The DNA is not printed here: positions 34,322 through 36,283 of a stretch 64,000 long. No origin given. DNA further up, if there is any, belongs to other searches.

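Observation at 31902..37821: Orphan module: degenerate haem-peroxidase-like protein, NTS-repeat PAP2/haloperoxidase-like protein, leaderless S8 subtilase-like protein and a convergent wHTH-TPR regulator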

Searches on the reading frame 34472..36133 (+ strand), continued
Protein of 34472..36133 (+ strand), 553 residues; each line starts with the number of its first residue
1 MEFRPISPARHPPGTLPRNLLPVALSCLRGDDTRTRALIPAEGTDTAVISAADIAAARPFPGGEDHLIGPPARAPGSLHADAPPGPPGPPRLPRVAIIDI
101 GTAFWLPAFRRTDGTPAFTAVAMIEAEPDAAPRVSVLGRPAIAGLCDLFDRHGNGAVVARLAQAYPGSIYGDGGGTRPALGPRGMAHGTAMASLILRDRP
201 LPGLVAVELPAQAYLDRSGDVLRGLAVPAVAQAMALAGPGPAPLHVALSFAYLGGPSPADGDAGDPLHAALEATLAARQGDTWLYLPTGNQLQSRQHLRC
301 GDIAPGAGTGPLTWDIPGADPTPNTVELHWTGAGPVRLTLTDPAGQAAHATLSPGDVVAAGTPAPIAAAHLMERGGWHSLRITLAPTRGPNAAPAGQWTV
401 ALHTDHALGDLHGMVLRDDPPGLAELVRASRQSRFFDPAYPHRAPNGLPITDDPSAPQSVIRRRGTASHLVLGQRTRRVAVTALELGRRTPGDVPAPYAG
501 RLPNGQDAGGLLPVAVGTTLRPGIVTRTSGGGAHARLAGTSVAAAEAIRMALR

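Call 32: search_protein_families(library=pfam, proteins=[L014:1980-3239:+, L016:7242-8492:+, L014:8016-9044:-, L019:13309-14352:-, L017:8340-10256:-, L013:4284-5216:+, L013:2770-3642:+, L013:9386-10762:+, L013:8703-9200:+], max_evalue=0.1)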
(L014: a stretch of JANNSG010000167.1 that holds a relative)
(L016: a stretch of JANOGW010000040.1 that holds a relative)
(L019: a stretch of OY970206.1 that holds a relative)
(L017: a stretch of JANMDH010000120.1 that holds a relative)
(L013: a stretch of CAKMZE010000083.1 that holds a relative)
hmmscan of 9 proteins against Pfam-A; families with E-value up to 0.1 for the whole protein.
L014:1980-3239:+ (419 aa): 2 families
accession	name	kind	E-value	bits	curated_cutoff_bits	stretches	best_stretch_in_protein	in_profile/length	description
PF00282.25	Pyridoxal_deC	-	4.5e-07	29.4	27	1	151-290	149-283/375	Pyridoxal-dependent decarboxylase conserved domain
PF16901.10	DAO_C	-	0.062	13.6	31.4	0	370-401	85-116/126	C-terminal domain of alpha-glycerophosphate oxidase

L016:7242-8492:+ (416 aa): 3 families
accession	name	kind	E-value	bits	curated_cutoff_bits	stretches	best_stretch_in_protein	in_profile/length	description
PF00282.25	Pyridoxal_deC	-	2.5e-10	40.1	27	1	146-348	147-354/375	Pyridoxal-dependent decarboxylase conserved domain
PF01212.27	Beta_elim_lyase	-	0.0014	18.4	27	1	122-293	51-221/288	Beta-eliminating lyase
PF00266.25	Aminotran_5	-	0.0023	17.4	21.5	1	123-291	66-221/371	Aminotransferase class-V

L014:8016-9044:- (342 aa): 3 families
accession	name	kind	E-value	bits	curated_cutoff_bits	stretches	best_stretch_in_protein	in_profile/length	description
PF00892.27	EamA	-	2.4e-36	125.4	28.2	2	45-176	3-134/135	EamA-like transporter family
PF20237.3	DUF6594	-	0.014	15.7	30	1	101-201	141-236/238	Family of unknown function (DUF6594)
PF06027.18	SLC35F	-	0.065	13.2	21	0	126-204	94-179/299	Solute carrier family 35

L019:13309-14352:- (347 aa): 1 family
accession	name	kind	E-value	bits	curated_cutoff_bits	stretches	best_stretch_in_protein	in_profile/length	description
PF00892.27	EamA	-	4.3e-37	127.8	28.2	2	23-154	3-134/135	EamA-like transporter family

L017:8340-10256:- (638 aa): 8 families
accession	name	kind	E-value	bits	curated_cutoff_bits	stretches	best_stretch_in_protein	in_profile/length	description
PF02518.31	HATPase_c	-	9.8e-24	84.4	26.4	1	348-468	2-109/111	Histidine kinase-, DNA gyrase B-, and HSP90-like ATPase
PF00072.30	Response_reg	-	2.8e-17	63.3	30.2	1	494-605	1-110/111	Response regulator receiver domain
PF00512.31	HisKA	-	5.2e-09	36.5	26.9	1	242-304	3-64/66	His Kinase A (phospho-acceptor) domain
PF13188.13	PAS_8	-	6.8e-06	26.2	21.8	1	122-166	7-50/65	PAS domain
PF08448.16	PAS_4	-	0.00049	20.8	23.1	1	122-224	1-107/110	PAS fold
PF13426.13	PAS_9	-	0.00082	20.1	27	0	134-223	9-102/103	PAS domain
PF00989.32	PAS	-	0.0023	18.4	22.6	0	33-59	10-36/113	PAS fold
PF13589.12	HATPase_c_3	-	0.059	13.8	25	0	352-428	3-63/137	Histidine kinase-, DNA gyrase B-, and HSP90-like ATPase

L013:4284-5216:+ (310 aa): 4 families
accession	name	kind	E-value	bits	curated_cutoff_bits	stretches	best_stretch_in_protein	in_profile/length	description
PF05990.18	DUF900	-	2.1e-21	76.9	20.5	1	48-227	8-181/232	Alpha/beta hydrolase of unknown function (DUF900)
PF12697.13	Abhydrolase_6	-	0.00021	22.5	26.3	1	62-172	1-92/217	Alpha/beta hydrolase family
PF24096.1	DUF7379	-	0.004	17.6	33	1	137-194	66-121/191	Domain of unknown function (DUF7379)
PF06821.19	Ser_hydrolase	-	0.0099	16.2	22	0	138-182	52-89/172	Serine hydrolase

L013:2770-3642:+ (290 aa): 4 families
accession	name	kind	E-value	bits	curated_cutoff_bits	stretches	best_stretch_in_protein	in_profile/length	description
PF00889.24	EF_TS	-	2.3e-66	223.7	27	1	70-272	1-204/204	Elongation factor TS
PF25025.1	EF-Ts_N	-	0.00012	22.4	33.2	1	6-43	15-53/60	Elongation factor Ts, mitochondrial, N-terminal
PF22562.2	UBA_7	-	0.00086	19.6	27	1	21-41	17-38/48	UBA-like domain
PF22566.2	UBA_8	-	0.0026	17.9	26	1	8-38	7-37/46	UBA-like domain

L013:9386-10762:+ (458 aa): 5 families
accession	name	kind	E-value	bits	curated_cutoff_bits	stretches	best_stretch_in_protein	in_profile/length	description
PF02878.22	PGM_PMM_I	-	6.5e-29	100.8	22.5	1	7-132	4-134/138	Phosphoglucomutase/phosphomannomutase, alpha/beta/alpha domain I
PF02880.22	PGM_PMM_III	-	2.6e-26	92.4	20.7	1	262-371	2-114/115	Phosphoglucomutase/phosphomannomutase, alpha/beta/alpha domain III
PF02879.22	PGM_PMM_II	-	1.8e-20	73.8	29.3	1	152-257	1-103/103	Phosphoglucomutase/phosphomannomutase, alpha/beta/alpha domain II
PF00408.26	PGM_PMM_IV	-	2.3e-08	34.4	23.1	1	377-445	1-61/68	Phosphoglucomutase/phosphomannomutase, C-terminal domain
PF01177.27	Asp_Glu_race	-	0.017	15.3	31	1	46-79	154-187/211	Asp/Glu/Hydantoin racemase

L013:8703-9200:+ (165 aa): 1 family
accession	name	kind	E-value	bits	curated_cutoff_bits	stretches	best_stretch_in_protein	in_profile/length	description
PF00380.25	Ribosomal_S9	-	1.1e-48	165.2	22.5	1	45-165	1-121/121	Ribosomal protein S9/S16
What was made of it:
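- DUF900 hydrolase (call 32) EamA exporter in 3 loci (call 32)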

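Call 38: predict_structure(alignment_id=A1)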
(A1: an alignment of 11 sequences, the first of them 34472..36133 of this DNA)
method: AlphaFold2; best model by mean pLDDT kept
length: 553 residues; sequences in the alignment: 11
mean_pLDDT: 83.1   pTM: 0.88
mean pLDDT of the five models: 83.1, 81.2, 79.4, 74.8, 73.7
residues with pLDDT >= 90: 241; 70-90: 228; 50-70: 51; < 50: 33
segments of 3 or more residues with pLDDT < 50: 259-262, 418-430, 465-470, 472-474, 503-507
pLDDT, mean of each block of 10 residues (from residue 1): 84 85 92 93 92 92 86 94 66 90 93 92 92 94 97 95 92 77 86 90 91 78 90 89 88 57 71 87 83 72 79 88 87 89 95 94 91 85 91 93 89 68 38 81 71 61 54 67 79 74 51 87 89 86 92 88
secondary structure, 60 per line:
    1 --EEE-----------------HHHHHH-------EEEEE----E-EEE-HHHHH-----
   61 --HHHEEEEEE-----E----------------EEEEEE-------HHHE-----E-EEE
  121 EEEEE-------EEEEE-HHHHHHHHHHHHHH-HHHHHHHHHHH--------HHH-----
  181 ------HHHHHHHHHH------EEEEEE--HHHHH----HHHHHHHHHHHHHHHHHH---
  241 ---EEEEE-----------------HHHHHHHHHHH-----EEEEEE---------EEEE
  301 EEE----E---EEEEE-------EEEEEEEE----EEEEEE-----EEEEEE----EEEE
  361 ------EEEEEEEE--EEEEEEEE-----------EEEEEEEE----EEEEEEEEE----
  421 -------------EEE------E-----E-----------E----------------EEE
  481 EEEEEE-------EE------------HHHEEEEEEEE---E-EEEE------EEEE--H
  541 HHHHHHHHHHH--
elements in order: E3-5 H23-28 E36-40 E47-49 H51-55 E66-71 E94-99 E118-125 E133-137 H139-152 H154-164 H187-196 E203-208 H211-215 H220-237 E244-248 H266-276 E282-287 E297-303 E312-316 E324-331 E336-341 E347-352 E357-360 E367-374 E377-384 E396-403 E408-416 E434-436 E478-486 E511-518 E524-527 E534-537 H540-551
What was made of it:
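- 34472..36133 (+): C: divergent Csp-like S8 subtilase (553 aa) with an N-terminal prodomain-like region and a beta-rich insert between the oxyanion Asn and the catalytic Ser. Core component 2. Catalytic codons: D99 at 34766-34768, H187 at 35030-35032, N290 at 35339-35341, S541 at 36092-36094. AF2 model has pLDDT 83 and pTM 0.88 (call 38).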

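Call 41: fold_search(model_id=the predicted structure, library=pdb)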
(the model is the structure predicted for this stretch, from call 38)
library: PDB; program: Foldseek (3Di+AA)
matches with E <= 10: 1597; with E <= 0.001: 18
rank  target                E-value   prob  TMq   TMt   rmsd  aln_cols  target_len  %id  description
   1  9pr9_B                4.3e-15  1.00  0.52  0.57   7.6       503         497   15  Crystal structure of the Clostridiodes difficile CspA homodimer (released 2026-01-21)
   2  4i0w_B                1.3e-14  1.00  0.49  0.58   6.4       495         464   14  Structure of the Clostridium Perfringens CspB protease (released 2013-04-03)
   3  4i0w_D                1.7e-14  1.00  0.47  0.54   8.1       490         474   14  Structure of the Clostridium Perfringens CspB protease (released 2013-04-03)
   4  6mw4                  3.4e-14  1.00  0.49  0.49   6.3       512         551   15  Structure of pseudoprotease CspC from Clostridioides difficile (released 2019-06-26)
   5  9pr9_C                5.1e-14  1.00  0.51  0.51   6.1       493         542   16  Crystal structure of the Clostridiodes difficile CspA homodimer (released 2026-01-21)
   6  9pr8_C                5.1e-14  1.00  0.50  0.50   5.8       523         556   14  Crystal Structure of the Clostridiodes difficile CspC-CspA heterodimer. (released 2026-01-21)
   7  9pr9_A                6.4e-14  1.00  0.49  0.50   5.9       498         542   13  Crystal structure of the Clostridiodes difficile CspA homodimer (released 2026-01-21)
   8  9pr8_A                2.0e-13  1.00  0.49  0.51   7.3       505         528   14  Crystal Structure of the Clostridiodes difficile CspC-CspA heterodimer. (released 2026-01-21)
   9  9pr8_D                2.2e-13  1.00  0.51  0.51   6.4       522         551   14  Crystal Structure of the Clostridiodes difficile CspC-CspA heterodimer. (released 2026-01-21)
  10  9pr9_D                3.8e-13  1.00  0.49  0.54   8.9       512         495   14  Crystal structure of the Clostridiodes difficile CspA homodimer (released 2026-01-21)
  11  9pr8_B                2.9e-11  1.00  0.47  0.49   7.5       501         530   14  Crystal Structure of the Clostridiodes difficile CspC-CspA heterodimer. (released 2026-01-21)
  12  9ues_B                1.5e-04  1.00  0.14  0.18   5.1       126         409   16  Crystal structure of an inactive TKSP mutant in complex with the TKS propeptide (released 2026-02-18)
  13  3afg_B                1.5e-04  0.90  0.22  0.23  17.4       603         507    9  Crystal structure of ProN-Tk-SP from Thermococcus kodakaraensis (released 2010-08-04)
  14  6wpx_A                2.6e-04  0.63  0.16  0.18  18.4       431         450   11  Crystal structure of Bacillus licheniformis lipase BlEst2 in propetide form (released 2021-06-09)
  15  6wpx_B                2.8e-04  0.57  0.15  0.18  18.7       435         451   11  Crystal structure of Bacillus licheniformis lipase BlEst2 in propetide form (released 2021-06-09)
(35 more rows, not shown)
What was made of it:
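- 34472..36133 (+): Top PDB fold matches are CspA, CspB and CspC at E ~1e-14 over ~500 columns (call 41).
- On Peptidase S8 (subtilases): The model (pLDDT 83) matches Csp subtilases with probability 1.00 and TM ~0.5 (calls 38, 41).
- On Csp-type subtilases: A beta-rich segment spans residues 297-416, between N290 and S541, and the alignment to CspB/A/C runs nearly full length (calls 38, 41).
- Closest known: Clostridial germination subtilases CspB, CspA and CspC. Same: These are the best structural matches to C, at E ~1e-14 over ~500 aligned columns (call 41).
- Fold: C matches Csp subtilases (call 41). Csp subtilases activate a hydrolase zymogen by removing its propeptide (established knowledge of CspB and pro-SleC; fold match in call 41).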
